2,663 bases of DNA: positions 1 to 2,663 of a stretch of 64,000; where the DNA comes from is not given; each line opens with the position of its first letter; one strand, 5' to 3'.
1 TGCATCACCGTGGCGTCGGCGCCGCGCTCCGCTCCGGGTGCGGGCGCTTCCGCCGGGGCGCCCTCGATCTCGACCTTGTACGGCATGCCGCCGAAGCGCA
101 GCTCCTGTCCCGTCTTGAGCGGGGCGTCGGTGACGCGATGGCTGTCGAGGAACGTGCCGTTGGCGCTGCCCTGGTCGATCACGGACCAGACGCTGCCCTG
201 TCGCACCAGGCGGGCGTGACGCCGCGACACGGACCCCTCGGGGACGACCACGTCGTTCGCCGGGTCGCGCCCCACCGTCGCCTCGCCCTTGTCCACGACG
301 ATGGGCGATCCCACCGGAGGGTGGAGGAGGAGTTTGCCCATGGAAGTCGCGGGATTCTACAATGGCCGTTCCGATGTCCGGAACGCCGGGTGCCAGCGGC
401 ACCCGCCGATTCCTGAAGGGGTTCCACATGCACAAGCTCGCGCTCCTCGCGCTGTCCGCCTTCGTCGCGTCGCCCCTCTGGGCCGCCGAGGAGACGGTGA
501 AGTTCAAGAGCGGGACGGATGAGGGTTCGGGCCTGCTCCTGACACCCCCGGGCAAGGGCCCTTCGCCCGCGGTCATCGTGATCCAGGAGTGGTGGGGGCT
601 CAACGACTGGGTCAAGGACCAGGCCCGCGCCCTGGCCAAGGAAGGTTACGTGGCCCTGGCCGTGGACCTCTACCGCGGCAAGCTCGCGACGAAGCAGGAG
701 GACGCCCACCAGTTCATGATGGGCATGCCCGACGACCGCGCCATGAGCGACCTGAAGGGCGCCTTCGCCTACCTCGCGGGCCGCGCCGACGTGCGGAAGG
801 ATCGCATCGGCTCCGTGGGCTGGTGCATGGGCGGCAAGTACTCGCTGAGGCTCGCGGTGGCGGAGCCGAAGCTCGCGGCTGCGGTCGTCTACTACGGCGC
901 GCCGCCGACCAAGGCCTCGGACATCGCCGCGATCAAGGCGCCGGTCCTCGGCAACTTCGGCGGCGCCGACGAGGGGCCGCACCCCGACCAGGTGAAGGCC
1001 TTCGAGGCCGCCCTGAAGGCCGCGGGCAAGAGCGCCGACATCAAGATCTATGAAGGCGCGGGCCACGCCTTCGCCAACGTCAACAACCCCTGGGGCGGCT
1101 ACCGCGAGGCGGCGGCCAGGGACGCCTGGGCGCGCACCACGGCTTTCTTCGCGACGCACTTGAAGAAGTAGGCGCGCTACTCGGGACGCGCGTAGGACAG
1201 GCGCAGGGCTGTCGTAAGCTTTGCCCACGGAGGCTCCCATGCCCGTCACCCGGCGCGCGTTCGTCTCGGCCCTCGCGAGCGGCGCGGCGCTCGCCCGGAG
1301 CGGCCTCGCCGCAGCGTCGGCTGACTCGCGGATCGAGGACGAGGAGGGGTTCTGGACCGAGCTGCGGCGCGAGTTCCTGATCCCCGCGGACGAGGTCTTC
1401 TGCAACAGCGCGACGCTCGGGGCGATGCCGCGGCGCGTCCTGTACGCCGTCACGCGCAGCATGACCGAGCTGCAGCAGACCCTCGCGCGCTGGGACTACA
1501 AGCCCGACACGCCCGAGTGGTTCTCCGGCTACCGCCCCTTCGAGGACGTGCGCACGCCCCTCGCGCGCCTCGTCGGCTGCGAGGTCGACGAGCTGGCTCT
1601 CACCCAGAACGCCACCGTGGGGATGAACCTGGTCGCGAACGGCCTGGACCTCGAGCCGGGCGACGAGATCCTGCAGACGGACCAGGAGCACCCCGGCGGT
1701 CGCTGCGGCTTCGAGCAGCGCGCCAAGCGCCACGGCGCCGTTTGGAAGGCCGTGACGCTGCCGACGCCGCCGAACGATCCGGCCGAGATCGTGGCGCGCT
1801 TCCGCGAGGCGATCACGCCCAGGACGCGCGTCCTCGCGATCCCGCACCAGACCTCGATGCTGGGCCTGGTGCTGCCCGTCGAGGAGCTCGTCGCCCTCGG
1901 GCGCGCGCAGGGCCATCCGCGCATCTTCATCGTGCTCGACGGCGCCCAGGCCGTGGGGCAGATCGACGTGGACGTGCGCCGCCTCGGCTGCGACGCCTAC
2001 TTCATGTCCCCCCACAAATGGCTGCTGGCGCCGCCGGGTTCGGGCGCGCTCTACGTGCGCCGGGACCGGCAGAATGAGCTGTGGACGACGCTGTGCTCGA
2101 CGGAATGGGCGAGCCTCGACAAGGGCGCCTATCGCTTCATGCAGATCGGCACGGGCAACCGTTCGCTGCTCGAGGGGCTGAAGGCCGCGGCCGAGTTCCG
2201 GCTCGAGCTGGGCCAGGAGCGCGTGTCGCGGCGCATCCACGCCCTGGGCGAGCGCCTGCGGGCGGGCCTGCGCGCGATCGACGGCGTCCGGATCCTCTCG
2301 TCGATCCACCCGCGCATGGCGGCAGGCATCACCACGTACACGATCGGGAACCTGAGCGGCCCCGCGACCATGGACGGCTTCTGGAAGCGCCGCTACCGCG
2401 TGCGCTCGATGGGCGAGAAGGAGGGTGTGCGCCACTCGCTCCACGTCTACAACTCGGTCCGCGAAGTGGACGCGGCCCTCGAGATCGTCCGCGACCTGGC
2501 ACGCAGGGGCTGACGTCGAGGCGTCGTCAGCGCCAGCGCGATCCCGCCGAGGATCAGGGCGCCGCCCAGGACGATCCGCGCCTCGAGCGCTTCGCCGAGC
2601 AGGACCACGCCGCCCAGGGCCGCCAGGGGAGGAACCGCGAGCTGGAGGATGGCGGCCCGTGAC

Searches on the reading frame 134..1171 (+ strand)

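Call 21: search_protein_families(library=pfam, proteins=[window:134-1171:+], max_evalue=0.001)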
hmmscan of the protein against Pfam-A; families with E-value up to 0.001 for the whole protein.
window:134-1171:+ (345 aa): 4 families
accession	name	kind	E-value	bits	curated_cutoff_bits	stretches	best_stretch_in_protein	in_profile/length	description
PF01738.24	DLH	-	1.3e-53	182.3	21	1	133-342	3-216/217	Dienelactone hydrolase family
PF00326.27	Peptidase_S9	-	9.7e-10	38.7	22.6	1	265-344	142-211/213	Prolyl oligopeptidase family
PF08840.17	BAAT_C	-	4.1e-06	27.4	20.9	0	210-256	9-55/210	BAAT / Acyl-CoA thioester hydrolase C terminal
PF12740.14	PETase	-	2e-05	24.6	28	1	198-318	95-218/263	PET hydrolase-like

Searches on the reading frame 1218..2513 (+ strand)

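Call 21: search_protein_families(library=pfam, proteins=[window:1218-2513:+], max_evalue=0.001)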
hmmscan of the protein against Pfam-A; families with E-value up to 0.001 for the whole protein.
window:1218-2513:+ (431 aa): 2 families
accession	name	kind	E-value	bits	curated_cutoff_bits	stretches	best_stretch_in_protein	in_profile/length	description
PF00266.25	Aminotran_5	-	3.5e-41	141.8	21.5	1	107-419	44-370/371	Aminotransferase class-V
PF01041.23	DegT_DnrJ_EryC1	-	0.00043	20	19.8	1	115-361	33-265/360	DegT/DnrJ/EryC1/StrS aminotransferase family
